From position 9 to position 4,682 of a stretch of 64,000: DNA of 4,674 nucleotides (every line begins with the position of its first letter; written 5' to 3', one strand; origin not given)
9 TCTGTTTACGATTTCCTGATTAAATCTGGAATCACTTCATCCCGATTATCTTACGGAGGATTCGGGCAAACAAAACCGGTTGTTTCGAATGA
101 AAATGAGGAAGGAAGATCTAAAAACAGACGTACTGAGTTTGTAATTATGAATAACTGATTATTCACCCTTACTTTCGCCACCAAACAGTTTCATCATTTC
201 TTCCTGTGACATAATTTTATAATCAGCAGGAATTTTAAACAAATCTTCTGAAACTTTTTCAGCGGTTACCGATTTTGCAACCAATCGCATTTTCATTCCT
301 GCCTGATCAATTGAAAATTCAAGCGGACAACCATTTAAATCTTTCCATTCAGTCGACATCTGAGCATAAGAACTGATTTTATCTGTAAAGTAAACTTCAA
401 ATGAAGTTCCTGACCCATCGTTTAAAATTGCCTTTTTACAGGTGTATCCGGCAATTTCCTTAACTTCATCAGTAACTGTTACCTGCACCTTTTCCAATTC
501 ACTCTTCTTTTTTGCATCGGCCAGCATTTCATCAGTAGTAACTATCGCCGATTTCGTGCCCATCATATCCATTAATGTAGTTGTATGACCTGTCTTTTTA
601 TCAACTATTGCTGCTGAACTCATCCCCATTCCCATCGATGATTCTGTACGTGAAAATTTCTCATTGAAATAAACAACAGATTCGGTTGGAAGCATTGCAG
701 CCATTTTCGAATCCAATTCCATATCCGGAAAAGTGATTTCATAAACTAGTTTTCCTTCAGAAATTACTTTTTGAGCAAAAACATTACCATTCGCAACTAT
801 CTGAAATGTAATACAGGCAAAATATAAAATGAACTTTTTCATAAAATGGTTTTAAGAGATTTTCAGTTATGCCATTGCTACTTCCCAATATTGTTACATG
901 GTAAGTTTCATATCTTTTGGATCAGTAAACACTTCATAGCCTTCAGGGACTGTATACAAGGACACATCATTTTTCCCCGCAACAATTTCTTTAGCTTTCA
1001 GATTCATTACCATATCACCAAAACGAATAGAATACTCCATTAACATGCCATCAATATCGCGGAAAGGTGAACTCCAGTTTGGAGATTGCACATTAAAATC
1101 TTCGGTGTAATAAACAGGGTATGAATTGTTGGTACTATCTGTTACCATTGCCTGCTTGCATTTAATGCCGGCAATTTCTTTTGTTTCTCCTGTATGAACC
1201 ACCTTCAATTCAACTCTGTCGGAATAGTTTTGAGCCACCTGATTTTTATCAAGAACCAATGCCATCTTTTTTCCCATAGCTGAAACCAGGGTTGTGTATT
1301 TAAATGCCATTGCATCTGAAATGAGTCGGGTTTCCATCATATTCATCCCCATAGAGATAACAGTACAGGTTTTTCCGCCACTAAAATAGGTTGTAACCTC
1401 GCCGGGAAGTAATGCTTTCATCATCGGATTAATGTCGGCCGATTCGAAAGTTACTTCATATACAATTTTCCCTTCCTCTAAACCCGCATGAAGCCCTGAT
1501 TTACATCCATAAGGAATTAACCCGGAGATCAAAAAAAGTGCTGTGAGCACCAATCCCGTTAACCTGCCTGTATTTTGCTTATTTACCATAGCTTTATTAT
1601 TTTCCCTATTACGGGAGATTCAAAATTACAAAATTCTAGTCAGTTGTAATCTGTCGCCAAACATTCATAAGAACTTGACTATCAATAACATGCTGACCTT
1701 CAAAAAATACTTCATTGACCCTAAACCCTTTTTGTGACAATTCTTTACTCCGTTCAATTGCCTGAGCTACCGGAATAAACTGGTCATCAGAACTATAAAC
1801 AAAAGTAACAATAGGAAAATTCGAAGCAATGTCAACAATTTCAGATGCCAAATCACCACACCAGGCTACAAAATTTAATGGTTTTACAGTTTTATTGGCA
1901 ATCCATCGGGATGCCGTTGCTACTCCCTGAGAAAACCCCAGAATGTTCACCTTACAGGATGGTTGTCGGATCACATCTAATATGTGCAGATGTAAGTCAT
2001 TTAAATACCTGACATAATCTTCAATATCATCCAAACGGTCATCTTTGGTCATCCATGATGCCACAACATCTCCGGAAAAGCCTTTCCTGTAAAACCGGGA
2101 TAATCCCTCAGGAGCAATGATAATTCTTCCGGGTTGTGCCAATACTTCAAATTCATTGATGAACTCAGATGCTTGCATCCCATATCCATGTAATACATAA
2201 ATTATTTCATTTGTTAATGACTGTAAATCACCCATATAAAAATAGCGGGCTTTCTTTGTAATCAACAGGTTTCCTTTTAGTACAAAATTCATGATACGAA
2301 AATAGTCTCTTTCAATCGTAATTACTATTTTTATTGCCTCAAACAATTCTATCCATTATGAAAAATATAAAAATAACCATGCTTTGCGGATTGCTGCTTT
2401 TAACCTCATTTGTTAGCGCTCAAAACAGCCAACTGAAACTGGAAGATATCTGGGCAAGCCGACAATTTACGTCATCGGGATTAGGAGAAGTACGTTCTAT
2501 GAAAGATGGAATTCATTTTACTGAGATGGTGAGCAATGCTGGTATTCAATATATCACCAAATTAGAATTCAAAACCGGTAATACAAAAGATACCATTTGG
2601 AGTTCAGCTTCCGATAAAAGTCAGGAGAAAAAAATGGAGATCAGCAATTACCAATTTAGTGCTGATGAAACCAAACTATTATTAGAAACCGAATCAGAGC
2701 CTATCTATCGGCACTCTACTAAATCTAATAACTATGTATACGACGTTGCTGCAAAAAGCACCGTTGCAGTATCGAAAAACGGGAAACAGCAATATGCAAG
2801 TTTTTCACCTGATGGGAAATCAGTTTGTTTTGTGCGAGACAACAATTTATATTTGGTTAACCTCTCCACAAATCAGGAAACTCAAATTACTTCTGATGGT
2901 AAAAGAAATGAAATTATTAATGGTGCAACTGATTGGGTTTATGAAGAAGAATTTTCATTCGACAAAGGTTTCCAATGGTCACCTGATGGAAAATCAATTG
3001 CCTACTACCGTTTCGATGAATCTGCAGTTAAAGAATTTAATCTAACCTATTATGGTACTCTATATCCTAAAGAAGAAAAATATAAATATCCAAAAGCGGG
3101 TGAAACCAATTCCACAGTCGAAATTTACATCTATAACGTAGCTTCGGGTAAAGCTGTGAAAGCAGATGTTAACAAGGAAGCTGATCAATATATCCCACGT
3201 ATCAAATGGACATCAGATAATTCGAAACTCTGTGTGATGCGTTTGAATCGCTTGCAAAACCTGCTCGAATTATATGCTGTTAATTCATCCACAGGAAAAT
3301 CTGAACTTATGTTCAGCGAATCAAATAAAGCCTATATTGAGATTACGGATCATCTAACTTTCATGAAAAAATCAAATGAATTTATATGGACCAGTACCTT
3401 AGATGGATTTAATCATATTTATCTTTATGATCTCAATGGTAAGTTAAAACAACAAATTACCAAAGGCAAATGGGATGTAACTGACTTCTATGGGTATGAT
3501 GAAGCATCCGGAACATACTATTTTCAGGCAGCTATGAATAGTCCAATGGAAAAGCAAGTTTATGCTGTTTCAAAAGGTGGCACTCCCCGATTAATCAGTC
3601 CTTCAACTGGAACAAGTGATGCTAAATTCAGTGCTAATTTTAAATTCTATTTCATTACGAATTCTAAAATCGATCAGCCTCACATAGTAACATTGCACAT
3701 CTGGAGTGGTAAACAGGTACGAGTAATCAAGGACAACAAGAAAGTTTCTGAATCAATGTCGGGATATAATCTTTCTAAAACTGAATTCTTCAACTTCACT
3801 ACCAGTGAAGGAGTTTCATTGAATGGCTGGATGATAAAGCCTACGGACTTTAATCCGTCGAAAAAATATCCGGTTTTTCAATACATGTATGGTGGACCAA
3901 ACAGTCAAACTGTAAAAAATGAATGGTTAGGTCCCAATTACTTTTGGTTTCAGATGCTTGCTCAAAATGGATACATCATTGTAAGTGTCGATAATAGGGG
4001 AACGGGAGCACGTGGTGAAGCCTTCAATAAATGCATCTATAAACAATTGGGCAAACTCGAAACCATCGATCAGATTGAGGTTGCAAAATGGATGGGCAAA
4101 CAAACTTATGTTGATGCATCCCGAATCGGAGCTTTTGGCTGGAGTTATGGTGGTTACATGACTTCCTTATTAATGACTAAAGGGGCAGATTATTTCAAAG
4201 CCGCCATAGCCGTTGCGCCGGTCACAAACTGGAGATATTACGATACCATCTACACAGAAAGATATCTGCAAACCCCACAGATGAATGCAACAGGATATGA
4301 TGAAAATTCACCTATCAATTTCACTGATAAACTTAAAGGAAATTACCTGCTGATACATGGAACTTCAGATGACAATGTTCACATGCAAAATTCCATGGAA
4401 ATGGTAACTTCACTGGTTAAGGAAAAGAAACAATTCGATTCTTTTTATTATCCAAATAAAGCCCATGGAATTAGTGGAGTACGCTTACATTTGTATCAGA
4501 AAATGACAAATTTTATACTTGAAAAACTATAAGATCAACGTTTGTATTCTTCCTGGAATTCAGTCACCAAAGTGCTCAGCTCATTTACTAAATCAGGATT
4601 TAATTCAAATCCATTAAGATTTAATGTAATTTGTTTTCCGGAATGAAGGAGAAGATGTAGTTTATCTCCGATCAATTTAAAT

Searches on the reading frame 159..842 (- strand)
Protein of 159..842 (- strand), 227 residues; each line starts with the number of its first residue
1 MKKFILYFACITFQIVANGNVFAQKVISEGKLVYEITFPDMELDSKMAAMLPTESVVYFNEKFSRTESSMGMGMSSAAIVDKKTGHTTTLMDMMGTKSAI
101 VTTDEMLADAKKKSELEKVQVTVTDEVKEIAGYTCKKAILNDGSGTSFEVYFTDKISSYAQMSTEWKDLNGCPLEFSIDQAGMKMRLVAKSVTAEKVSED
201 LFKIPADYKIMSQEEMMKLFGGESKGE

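Call 31: search_protein_families(library=pfam, proteins=[window:159-842:-], max_evalue=0.001)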
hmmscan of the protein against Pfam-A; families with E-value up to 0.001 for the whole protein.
window:159-842:- (227 aa): 2 families
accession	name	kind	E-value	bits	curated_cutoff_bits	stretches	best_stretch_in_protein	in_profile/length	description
PF14371.13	DUF4412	-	2.1e-08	34.6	21.6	1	51-208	14-191/191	Domain of unknown function (DUF4412)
PF22252.2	PNGase_F-II_N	-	7.4e-06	26.2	27.6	1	99-157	59-115/173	N-glycanase peptide, N-terminal domain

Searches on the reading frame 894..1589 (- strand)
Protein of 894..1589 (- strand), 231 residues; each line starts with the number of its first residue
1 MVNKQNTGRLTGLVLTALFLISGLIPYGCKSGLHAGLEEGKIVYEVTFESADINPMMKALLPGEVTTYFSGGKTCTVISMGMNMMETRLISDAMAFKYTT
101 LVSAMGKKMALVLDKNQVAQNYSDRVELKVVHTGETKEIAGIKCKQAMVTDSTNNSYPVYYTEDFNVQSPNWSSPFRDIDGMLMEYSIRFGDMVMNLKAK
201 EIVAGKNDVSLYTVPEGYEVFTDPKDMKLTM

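Call 31: search_protein_families(library=pfam, proteins=[window:894-1589:-], max_evalue=0.001)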
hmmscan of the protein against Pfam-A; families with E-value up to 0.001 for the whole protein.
window:894-1589:- (231 aa): 1 family
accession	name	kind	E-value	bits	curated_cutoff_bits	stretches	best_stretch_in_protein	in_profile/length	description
PF22252.2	PNGase_F-II_N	-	0.0008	19.5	27.6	1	114-169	63-118/173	N-glycanase peptide, N-terminal domain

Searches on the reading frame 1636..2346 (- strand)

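Call 31: search_protein_families(library=pfam, proteins=[window:1636-2346:-], max_evalue=0.001)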
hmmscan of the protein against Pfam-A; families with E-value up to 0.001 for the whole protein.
window:1636-2346:- (236 aa): 1 family
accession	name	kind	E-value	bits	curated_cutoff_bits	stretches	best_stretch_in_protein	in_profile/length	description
PF02230.22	Abhydrolase_2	-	1.8e-05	25.2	23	1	47-233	15-213/217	Phospholipase/Carboxylesterase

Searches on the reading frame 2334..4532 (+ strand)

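Call 31: search_protein_families(library=pfam, proteins=[window:2334-4532:+], max_evalue=0.001)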
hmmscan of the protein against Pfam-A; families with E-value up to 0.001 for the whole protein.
window:2334-4532:+ (732 aa): 9 families
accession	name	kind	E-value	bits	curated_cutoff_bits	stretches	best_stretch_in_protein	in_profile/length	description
PF00930.27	DPPIV_N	-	5.7e-109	364.5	22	1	109-449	1-353/354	Dipeptidyl peptidase IV (DPP IV) N-terminal region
PF00326.27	Peptidase_S9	-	6.8e-56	189.6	22.6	1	539-732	7-210/213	Prolyl oligopeptidase family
PF02129.25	Peptidase_S15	-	4.2e-14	53.3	23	1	530-649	46-147/262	X-Pro dipeptidyl-peptidase (S15 family)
PF20434.5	BD-FAE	-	1.9e-07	31.2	26.8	1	509-693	10-214/215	BD-FAE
PF01738.24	DLH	-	5e-07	30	21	1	540-712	35-187/217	Dienelactone hydrolase family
PF07676.18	PD40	-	1e-06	29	20.9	0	215-227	16-28/38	WD40-like Beta Propeller Repeat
PF12146.15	Hydrolase_4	-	2.2e-06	27.6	27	0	540-634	25-114/239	Serine aminopeptidase, S33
PF12740.14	PETase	-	4.5e-06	26.7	28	1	529-682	70-214/263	PET hydrolase-like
PF00561.26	Abhydrolase_1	-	0.0002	21.6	25.8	0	533-629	18-102/245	alpha/beta hydrolase fold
